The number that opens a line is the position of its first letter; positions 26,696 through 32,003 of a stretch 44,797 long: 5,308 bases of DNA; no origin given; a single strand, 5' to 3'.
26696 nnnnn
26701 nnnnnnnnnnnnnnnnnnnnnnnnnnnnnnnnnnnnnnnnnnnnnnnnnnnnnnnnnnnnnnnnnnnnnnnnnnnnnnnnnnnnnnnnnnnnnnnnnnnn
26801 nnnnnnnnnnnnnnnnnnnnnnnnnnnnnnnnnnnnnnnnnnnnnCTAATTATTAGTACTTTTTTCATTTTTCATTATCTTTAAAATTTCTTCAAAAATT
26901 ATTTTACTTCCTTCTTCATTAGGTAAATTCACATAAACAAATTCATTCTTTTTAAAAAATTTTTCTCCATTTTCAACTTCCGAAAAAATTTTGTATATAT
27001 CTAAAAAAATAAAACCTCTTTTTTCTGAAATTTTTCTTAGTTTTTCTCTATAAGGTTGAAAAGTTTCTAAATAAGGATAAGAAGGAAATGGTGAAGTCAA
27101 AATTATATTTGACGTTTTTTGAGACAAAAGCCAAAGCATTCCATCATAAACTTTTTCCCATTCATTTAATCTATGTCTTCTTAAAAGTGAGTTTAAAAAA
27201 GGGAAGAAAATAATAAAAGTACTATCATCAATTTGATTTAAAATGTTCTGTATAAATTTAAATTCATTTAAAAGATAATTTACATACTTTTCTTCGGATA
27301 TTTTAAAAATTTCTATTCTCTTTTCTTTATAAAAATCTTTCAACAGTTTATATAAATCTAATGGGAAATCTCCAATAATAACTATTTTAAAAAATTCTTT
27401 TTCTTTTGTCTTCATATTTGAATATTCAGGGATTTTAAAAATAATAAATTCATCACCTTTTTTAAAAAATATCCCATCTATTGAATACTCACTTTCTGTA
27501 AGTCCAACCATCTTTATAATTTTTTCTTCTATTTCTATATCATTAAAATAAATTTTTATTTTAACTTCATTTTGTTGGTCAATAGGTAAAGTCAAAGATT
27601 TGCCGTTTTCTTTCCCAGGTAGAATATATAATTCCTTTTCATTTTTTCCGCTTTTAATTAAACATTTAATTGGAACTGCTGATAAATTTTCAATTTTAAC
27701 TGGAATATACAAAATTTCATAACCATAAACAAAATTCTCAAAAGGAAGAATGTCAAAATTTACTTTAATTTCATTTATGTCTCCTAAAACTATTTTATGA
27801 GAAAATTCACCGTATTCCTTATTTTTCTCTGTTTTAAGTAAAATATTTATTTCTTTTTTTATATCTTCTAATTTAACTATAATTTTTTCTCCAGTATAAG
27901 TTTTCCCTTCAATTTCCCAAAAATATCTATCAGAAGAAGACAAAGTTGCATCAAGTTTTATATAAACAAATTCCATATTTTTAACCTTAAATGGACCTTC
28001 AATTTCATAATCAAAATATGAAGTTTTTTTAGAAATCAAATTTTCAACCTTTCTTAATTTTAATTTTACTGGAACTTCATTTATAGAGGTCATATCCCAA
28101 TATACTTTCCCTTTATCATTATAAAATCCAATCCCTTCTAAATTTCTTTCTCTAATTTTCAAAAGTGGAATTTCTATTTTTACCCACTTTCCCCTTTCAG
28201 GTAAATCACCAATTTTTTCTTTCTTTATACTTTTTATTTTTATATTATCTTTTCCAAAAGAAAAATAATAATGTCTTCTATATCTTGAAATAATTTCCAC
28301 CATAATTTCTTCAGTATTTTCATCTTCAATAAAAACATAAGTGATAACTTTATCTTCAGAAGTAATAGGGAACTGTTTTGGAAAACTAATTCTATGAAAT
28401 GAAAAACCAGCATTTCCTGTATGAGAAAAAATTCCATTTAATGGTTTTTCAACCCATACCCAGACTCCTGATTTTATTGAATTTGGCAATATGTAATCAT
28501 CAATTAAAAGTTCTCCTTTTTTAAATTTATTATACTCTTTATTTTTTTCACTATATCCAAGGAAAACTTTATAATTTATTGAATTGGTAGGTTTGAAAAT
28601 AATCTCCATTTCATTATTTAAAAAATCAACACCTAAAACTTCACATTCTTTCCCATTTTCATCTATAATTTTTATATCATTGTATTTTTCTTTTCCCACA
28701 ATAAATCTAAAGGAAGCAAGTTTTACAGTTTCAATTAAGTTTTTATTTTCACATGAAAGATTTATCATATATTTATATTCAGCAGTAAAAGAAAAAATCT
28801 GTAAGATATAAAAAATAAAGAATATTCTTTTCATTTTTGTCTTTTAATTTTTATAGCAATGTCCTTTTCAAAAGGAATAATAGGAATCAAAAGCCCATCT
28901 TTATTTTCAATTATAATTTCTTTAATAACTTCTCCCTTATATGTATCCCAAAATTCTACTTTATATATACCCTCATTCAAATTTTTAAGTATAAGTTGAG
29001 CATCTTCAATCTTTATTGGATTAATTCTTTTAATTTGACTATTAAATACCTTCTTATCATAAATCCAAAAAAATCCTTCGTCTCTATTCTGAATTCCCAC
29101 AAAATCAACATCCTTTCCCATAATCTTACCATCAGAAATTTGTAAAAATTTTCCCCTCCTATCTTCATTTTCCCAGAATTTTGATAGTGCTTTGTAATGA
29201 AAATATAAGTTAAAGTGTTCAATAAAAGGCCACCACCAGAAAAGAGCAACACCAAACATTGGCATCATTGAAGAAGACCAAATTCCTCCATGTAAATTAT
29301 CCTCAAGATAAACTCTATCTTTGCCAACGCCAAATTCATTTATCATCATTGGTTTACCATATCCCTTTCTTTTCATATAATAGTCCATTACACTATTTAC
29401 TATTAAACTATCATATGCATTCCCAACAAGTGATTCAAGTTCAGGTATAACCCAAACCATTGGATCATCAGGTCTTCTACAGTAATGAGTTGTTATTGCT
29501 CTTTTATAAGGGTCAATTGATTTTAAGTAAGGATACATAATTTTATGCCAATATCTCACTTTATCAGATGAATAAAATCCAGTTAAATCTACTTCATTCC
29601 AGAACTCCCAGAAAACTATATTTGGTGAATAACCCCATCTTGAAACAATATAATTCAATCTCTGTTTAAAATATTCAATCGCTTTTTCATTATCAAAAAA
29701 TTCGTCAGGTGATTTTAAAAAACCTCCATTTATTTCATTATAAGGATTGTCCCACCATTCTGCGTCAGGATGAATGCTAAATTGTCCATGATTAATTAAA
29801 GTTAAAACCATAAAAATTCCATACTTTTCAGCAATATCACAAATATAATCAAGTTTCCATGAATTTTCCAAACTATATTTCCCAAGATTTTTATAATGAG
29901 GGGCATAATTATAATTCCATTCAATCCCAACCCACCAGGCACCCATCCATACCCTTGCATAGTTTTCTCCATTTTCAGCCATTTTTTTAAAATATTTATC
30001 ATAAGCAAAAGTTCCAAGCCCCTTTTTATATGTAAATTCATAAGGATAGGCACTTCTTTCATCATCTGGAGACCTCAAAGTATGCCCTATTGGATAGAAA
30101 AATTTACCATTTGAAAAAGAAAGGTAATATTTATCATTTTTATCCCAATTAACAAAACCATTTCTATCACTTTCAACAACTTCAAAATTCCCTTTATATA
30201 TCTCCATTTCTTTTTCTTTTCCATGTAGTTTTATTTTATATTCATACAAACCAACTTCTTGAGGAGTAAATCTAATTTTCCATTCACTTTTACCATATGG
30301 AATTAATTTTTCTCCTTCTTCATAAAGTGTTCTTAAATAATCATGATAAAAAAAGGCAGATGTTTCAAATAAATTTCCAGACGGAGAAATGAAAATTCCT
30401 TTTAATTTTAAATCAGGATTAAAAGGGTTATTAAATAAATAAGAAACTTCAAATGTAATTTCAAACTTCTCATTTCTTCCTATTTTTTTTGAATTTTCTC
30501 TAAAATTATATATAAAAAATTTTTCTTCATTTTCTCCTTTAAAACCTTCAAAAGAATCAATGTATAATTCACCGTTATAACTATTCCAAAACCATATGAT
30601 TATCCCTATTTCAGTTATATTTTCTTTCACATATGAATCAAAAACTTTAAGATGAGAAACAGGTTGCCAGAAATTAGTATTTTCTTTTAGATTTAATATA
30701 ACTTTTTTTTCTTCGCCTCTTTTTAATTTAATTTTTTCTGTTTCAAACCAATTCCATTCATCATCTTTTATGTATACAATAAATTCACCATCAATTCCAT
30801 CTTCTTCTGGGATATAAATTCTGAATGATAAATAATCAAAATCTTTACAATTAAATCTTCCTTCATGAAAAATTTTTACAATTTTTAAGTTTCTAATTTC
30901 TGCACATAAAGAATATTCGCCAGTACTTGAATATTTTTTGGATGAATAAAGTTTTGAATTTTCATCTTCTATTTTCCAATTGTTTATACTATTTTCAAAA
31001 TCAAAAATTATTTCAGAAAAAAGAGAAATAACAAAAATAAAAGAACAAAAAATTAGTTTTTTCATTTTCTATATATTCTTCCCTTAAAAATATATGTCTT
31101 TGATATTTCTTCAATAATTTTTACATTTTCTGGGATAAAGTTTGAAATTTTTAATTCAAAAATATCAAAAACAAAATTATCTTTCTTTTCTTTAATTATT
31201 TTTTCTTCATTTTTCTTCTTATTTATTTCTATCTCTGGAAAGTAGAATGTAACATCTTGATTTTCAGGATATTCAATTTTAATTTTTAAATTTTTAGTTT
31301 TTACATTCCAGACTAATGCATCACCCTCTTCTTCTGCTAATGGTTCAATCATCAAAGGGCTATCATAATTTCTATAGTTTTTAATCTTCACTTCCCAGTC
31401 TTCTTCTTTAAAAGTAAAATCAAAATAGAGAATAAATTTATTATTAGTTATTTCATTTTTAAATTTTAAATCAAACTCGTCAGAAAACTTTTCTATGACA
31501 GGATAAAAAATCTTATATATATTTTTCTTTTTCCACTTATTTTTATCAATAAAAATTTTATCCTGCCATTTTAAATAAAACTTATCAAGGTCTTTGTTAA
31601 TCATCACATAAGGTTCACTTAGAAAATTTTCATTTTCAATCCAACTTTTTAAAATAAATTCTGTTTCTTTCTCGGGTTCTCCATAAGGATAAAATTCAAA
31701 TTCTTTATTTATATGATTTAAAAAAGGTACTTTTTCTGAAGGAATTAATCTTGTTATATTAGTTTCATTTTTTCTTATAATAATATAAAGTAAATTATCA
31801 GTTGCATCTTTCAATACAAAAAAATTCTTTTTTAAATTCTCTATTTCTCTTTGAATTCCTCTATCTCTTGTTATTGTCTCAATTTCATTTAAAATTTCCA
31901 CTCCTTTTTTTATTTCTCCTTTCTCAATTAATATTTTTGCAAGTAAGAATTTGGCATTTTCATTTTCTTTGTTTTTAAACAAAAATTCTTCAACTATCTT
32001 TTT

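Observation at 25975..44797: About 19 kb of translationally coupled minus-strand genes encoding almost only exported proteins: a candidate cell-surface attachment or degradation apparatus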

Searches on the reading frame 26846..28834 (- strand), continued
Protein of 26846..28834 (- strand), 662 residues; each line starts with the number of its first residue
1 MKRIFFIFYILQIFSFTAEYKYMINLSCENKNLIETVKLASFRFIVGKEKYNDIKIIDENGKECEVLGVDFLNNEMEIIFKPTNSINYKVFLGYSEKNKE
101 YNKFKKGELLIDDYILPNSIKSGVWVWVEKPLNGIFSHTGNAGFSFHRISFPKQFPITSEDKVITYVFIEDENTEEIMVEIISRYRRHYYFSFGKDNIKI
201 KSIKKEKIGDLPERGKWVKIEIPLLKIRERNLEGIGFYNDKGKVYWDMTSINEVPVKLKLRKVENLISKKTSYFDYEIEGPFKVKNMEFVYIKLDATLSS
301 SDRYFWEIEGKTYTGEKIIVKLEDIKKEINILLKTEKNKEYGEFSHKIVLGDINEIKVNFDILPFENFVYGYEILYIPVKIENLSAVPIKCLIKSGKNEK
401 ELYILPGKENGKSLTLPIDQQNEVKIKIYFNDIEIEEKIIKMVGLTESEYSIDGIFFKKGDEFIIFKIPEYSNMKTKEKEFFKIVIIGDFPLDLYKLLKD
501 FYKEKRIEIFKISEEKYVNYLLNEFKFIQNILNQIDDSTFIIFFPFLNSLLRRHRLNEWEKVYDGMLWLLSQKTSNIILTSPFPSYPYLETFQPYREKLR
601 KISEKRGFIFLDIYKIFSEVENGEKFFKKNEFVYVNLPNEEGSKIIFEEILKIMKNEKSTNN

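Call 65: search_protein_representatives(alignment_id=A2)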
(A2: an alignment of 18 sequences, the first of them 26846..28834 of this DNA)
Query: 18 sequences, 667 profile positions. Proteins with E-value up to 0.001 (for the whole library): 1114; up to 1e-10: 319; up to 1e-30: 59. The best 150 are listed.
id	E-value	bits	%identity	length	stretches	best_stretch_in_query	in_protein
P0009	8.5e-287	969.4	-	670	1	1-663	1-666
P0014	9.4e-274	926.3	-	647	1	1-655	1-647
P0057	3.6e-198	676.5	-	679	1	1-656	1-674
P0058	1.4e-165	568.8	-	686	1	3-654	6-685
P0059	1.8e-163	561.9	-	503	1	1-486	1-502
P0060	3.1e-161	554.4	-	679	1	1-653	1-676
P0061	1.1e-154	532.8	-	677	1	4-648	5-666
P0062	4.0e-133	461.6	-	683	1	2-656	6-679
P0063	4.0e-130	451.6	-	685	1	18-654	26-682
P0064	2.7e-128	445.6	-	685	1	5-656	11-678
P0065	2.1e-124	432.7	-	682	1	18-647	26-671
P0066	1.0e-122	427.2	-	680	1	5-658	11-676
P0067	2.1e-104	366.7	-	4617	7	107-249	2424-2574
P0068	4.1e-103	362.4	-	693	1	20-655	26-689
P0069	5.2e-103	362.1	-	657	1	28-650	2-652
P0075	4.5e-57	210.3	-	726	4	108-249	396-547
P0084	9.4e-43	162.9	-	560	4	107-248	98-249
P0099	1.7e-35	139.0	-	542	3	110-249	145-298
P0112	2.9e-31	125.0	-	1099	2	108-249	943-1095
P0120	1.5e-29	119.3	-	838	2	108-248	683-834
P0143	5.3e-26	107.6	-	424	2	108-248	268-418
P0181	5.7e-21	91.0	-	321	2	109-249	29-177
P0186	1.1e-20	90.0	-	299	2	108-248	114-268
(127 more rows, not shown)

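Call 66: search_protein_families(library=pfam, proteins=[P0075, P0084, P0112, P0120, P0099, P0143, P0186, P0181], max_evalue=0.001)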
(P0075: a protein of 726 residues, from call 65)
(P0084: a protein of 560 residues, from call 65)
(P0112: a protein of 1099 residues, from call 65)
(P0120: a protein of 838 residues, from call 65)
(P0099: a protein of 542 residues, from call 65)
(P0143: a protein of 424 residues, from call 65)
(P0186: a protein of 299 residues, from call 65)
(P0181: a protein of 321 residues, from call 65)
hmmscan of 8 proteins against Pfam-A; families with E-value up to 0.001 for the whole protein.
P0075 (726 aa): 0 families

P0084 (560 aa): 0 families

P0112 (1099 aa): 5 families
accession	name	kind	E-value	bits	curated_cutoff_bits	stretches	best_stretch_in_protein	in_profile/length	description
PF07555.19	NAGidase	-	3e-17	63.3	25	1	407-660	43-270/295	beta-N-acetylglucosaminidase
PF13287.12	Fn3_assoc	-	9.5e-13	48.5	23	1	699-760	1-58/59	Fn3 associated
PF13290.12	CHB_HEX_C_1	-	3.9e-12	46.4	22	1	688-758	1-67/67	Chitobiase/beta-hexosaminidase C-terminal domain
PF02838.20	Glyco_hydro_20b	-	9.7e-12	46.2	26.1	1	222-351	2-112/124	Glycosyl hydrolase family 20, domain 2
PF02018.23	CBM_4_9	-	9e-06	26.5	25.9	1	33-190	1-130/136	Carbohydrate binding domain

P0120 (838 aa): 7 families
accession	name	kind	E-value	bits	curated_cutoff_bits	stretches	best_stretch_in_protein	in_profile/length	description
PF01436.27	NHL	-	5.2e-40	133.9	20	4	377-405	1-28/28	NHL repeat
PF08450.18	SGL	-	5.6e-19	69.1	26.3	0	377-464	133-220/246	SMP-30/Gluconolactonase/LRE-like region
PF17170.10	DUF5128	-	1.4e-13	51.2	22.9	1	341-412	53-125/321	6-bladed beta-propeller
PF22701.2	Mala_s_1-like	-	3.1e-08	34.1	27.5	0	135-252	45-156/195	Mal s 1 allergenic protein-like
PF25021.1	TEN_NHL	-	5.5e-07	29.3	27.1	0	131-245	143-221/357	Teneurin NHL domain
PF13449.12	Phytase-like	-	1e-06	29.3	27.6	0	280-330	72-111/284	Esterase-like activity of phytase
PF10282.15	Lactonase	-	2.9e-05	23.9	21.7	0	329-408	243-321/344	Lactonase, 7-bladed beta-propeller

P0099 (542 aa): 0 families

P0143 (424 aa): 0 families

P0186 (299 aa): 0 families

P0181 (321 aa): 0 families

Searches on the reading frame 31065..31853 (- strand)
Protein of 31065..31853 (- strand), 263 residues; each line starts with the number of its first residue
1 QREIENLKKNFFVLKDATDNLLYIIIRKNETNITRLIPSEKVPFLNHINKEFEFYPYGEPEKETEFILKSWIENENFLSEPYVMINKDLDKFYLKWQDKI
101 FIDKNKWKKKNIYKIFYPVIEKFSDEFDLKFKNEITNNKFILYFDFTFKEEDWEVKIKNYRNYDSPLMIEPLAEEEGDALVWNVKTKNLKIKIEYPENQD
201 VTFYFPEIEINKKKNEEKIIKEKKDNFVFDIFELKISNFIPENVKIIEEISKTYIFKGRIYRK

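Call 51: find_homologous_proteins(query=window:31065-31853:-)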
Query window:31065-31853:- (263 aa): 1 proteins with E <= 0.001 among 887 candidates.
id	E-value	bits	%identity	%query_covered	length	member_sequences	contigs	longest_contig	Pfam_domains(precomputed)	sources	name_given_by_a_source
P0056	1.3e-62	230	60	71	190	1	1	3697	-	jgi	jgi:hypothetical protein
